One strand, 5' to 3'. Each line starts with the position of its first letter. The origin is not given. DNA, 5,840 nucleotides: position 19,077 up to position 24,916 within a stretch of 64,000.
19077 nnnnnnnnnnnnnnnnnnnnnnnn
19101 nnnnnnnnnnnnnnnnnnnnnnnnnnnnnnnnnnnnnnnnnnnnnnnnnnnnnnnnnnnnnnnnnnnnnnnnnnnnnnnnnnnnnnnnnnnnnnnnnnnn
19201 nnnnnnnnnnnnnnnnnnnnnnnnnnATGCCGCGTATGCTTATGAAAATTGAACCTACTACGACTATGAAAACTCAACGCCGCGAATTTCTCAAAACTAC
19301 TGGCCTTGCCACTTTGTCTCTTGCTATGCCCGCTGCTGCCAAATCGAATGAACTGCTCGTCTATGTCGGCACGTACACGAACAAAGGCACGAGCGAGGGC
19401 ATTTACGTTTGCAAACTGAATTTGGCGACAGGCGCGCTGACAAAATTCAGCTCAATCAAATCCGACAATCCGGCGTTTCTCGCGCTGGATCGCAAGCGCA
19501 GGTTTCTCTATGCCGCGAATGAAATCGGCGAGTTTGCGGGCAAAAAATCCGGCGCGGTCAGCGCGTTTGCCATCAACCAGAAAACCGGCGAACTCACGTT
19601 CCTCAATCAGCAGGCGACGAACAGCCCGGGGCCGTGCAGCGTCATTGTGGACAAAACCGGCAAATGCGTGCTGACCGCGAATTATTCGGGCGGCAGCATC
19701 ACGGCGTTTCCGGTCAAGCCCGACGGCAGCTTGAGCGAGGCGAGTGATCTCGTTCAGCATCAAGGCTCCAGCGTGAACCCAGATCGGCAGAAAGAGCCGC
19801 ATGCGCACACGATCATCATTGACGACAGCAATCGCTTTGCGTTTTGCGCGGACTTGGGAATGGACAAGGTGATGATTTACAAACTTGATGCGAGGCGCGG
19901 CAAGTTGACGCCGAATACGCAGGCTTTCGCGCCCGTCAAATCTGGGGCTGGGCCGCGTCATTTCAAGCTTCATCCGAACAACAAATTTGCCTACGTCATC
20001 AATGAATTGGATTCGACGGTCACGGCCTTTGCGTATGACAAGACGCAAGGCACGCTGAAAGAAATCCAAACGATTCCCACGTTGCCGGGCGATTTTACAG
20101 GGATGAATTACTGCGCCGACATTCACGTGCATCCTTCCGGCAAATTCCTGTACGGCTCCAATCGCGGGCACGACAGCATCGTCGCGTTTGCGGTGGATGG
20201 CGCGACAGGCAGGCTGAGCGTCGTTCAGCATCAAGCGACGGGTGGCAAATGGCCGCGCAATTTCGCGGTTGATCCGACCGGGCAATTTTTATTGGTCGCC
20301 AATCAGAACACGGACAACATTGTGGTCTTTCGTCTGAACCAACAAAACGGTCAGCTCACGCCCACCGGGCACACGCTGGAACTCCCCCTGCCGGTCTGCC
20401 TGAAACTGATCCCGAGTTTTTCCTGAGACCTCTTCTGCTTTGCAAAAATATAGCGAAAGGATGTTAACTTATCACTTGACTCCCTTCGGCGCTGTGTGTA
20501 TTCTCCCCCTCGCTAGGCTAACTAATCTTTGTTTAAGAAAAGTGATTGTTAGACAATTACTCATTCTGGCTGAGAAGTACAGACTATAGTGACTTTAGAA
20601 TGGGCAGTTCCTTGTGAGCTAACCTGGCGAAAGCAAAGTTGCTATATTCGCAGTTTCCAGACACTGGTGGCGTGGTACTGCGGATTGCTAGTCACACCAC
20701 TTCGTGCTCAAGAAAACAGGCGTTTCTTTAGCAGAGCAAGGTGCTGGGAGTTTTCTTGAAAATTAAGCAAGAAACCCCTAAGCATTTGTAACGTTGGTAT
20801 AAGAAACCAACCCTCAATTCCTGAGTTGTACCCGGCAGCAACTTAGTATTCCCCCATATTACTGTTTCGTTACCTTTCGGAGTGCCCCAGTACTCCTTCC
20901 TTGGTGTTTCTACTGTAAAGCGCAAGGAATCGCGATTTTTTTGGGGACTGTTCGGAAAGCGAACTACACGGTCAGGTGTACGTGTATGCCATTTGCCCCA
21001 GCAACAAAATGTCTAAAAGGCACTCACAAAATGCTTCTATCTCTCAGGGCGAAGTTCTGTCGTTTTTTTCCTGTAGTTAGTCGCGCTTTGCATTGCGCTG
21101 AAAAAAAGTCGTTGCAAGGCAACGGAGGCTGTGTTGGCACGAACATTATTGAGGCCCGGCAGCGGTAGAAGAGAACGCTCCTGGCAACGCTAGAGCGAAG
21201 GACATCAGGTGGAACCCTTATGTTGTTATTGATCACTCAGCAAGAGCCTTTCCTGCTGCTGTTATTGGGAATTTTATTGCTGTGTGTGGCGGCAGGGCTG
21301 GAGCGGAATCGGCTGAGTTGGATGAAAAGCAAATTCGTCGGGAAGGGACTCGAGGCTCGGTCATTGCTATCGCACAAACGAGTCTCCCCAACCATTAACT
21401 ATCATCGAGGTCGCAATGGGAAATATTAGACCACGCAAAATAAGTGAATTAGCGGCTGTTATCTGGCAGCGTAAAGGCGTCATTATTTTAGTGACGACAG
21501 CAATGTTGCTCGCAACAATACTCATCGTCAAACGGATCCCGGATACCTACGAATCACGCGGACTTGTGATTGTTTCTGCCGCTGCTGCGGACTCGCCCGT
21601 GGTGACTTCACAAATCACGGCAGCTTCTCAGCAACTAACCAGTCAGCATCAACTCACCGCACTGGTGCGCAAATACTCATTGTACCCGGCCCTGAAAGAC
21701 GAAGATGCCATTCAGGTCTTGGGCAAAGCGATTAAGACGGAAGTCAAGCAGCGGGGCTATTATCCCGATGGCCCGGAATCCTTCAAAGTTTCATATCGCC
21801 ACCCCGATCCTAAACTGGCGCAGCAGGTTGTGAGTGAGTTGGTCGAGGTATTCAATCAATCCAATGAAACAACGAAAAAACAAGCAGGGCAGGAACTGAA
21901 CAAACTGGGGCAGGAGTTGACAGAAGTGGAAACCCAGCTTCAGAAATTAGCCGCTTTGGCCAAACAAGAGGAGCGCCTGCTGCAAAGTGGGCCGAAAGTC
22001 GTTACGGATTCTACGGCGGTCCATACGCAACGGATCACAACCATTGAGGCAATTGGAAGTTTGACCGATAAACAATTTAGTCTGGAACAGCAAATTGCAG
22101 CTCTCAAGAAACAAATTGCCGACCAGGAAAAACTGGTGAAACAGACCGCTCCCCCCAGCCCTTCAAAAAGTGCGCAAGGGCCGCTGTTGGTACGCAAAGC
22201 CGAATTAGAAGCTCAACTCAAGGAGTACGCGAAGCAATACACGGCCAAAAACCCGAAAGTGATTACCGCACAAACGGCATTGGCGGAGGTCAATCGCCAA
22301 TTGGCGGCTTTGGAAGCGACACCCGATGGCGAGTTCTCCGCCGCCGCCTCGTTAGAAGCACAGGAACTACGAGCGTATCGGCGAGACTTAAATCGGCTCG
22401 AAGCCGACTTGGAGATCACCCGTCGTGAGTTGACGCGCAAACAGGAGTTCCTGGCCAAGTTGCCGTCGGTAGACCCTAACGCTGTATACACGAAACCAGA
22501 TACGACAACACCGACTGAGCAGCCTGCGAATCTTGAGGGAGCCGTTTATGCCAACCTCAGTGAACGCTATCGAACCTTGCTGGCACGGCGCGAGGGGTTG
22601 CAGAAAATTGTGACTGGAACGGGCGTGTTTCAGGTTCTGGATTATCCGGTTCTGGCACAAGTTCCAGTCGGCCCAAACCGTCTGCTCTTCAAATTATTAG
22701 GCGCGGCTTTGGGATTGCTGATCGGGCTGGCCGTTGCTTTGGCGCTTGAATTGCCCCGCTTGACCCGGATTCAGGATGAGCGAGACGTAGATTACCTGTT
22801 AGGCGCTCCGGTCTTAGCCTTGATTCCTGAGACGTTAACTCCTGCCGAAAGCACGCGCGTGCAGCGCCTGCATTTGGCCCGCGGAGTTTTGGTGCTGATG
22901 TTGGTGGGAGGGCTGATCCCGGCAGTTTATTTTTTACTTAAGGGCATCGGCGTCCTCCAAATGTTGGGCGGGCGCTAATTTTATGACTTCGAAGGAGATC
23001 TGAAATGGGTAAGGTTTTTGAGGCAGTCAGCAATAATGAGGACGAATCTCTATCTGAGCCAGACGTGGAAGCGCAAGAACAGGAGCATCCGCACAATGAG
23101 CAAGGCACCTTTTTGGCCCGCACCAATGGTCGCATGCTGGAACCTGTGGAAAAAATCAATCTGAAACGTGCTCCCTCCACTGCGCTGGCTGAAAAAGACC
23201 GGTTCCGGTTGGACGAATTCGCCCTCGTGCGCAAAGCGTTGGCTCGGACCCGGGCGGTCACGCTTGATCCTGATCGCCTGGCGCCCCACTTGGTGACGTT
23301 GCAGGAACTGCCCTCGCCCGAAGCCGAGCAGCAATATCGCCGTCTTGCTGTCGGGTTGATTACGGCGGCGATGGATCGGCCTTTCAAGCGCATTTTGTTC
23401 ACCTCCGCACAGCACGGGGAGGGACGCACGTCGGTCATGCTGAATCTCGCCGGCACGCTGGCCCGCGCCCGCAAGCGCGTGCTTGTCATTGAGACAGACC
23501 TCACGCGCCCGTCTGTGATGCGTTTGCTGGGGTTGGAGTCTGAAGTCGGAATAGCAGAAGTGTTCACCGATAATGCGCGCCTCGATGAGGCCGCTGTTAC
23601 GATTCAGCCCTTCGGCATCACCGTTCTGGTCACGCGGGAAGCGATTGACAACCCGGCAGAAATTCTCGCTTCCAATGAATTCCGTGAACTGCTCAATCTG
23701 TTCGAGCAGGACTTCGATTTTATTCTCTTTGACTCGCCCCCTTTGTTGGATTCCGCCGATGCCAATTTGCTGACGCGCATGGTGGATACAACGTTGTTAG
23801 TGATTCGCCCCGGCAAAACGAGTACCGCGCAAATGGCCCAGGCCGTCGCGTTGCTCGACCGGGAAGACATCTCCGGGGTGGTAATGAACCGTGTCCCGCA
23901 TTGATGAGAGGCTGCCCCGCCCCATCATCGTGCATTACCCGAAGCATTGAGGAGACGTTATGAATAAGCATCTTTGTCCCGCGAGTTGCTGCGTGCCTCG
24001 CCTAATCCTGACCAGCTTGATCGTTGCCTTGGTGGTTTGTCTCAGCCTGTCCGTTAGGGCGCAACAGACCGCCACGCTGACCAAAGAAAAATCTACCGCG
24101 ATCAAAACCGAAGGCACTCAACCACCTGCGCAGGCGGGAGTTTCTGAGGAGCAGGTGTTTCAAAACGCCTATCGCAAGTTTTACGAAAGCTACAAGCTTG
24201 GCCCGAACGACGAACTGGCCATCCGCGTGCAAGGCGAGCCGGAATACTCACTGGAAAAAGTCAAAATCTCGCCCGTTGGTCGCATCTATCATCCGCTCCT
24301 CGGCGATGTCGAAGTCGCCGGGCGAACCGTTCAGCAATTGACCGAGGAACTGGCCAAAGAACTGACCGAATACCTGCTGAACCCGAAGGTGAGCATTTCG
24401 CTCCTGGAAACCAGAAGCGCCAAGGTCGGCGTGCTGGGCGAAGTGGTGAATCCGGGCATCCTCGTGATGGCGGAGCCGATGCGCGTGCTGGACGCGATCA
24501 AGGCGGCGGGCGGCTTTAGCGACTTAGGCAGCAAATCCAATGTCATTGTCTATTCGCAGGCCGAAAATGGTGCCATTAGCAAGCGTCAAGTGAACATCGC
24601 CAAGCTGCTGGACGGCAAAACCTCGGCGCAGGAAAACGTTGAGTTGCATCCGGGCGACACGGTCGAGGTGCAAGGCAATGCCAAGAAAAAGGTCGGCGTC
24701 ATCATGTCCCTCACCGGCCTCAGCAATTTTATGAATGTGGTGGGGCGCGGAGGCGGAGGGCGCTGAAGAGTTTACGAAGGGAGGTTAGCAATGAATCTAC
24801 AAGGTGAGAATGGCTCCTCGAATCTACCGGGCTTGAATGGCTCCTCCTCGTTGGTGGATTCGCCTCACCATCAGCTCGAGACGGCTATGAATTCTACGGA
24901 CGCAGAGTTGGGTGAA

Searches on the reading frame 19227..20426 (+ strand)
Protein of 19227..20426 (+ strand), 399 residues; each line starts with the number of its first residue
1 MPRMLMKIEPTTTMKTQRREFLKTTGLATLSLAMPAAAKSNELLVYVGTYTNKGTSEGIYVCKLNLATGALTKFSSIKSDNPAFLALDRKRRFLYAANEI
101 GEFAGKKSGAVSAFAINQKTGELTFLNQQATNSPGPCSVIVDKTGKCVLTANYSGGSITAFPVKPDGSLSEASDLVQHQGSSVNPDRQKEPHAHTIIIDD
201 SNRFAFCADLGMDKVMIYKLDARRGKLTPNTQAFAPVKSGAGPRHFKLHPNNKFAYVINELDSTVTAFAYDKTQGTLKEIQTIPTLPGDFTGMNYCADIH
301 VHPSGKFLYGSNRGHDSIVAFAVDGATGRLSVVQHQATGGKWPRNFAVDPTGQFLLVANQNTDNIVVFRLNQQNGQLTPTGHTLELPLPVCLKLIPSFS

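Call 68: search_protein_families(library=pfam, proteins=[window:19227-20426:+], max_evalue=0.001)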
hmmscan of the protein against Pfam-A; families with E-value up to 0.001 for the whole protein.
window:19227-20426:+ (399 aa): 2 families
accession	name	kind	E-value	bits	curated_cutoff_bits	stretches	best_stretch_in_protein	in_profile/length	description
PF10282.15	Lactonase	-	1.2e-124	416.5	21.7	1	45-393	2-343/344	Lactonase, 7-bladed beta-propeller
PF08450.18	SGL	-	5.8e-05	23.2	26.3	0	248-283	141-176/246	SMP-30/Gluconolactonase/LRE-like region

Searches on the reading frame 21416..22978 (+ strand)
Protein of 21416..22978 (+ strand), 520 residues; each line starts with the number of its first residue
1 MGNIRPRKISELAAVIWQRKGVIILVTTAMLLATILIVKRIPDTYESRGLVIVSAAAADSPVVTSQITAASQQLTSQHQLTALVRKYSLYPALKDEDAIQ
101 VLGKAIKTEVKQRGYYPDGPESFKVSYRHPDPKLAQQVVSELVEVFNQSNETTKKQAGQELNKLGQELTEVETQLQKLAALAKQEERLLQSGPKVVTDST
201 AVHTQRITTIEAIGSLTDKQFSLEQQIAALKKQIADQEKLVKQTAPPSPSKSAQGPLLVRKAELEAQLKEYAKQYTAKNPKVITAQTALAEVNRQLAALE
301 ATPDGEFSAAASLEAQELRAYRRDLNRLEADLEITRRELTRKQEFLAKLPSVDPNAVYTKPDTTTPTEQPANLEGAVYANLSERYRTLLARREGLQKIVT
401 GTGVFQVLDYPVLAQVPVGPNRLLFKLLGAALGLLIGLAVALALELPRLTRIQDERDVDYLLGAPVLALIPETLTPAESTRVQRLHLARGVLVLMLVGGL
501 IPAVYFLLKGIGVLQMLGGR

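Call 7: search_protein_families(library=pfam, proteins=[window:21416-22978:+], max_evalue=0.001)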
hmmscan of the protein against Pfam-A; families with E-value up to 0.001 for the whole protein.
window:21416-22978:+ (520 aa): 2 families
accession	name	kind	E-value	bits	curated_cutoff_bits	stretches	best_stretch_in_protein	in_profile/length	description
PF02706.20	Wzz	-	1.4e-05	25.8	25.5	1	10-80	6-70/91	Chain length determinant protein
PF13807.11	GNVR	-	0.00088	19.6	27.7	1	383-443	18-79/82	G-rich domain on putative tyrosine kinase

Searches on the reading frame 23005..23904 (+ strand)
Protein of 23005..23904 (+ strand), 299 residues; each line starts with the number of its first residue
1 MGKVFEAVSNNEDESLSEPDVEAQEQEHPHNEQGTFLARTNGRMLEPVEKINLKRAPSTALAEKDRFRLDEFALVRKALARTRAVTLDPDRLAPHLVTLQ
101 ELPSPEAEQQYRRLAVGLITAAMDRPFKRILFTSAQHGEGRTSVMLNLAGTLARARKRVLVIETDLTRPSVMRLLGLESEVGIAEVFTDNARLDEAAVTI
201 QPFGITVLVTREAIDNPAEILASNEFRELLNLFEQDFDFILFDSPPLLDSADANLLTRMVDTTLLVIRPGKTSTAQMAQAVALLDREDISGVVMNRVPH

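Call 7: search_protein_families(library=pfam, proteins=[window:23005-23904:+], max_evalue=0.001)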
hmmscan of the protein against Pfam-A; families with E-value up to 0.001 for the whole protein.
window:23005-23904:+ (299 aa): 4 families
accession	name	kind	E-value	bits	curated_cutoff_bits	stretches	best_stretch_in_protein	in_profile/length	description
PF13614.12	AAA_31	-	3e-11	44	27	1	129-279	3-159/177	AAA domain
PF10609.15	ParA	-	3.7e-08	33.5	27.1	1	129-295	5-173/246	NUBPL iron-transfer P-loop NTPase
PF06564.18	CBP_BcsQ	-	1.5e-06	28.3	21.3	1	136-280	10-158/234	Cellulose biosynthesis protein BcsQ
PF01656.29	CbiA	-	1.2e-05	25.7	25.4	1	130-297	1-83/125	CobQ/CobB/MinD/ParA nucleotide binding domain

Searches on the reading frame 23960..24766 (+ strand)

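Call 7: search_protein_families(library=pfam, proteins=[window:23960-24766:+], max_evalue=0.001)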
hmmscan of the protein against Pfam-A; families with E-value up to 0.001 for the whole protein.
window:23960-24766:+ (268 aa): 3 families
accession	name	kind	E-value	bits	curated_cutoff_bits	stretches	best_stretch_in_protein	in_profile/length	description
PF02563.21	Poly_export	-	1.3e-22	80.2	28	1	77-148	6-76/77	Polysaccharide biosynthesis/export protein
PF10531.15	SLBB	-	3e-11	43.4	27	1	155-205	1-50/55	SLBB domain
PF22461.2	SLBB_2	-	6.6e-11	42.6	27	1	155-237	2-79/79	SLBB domain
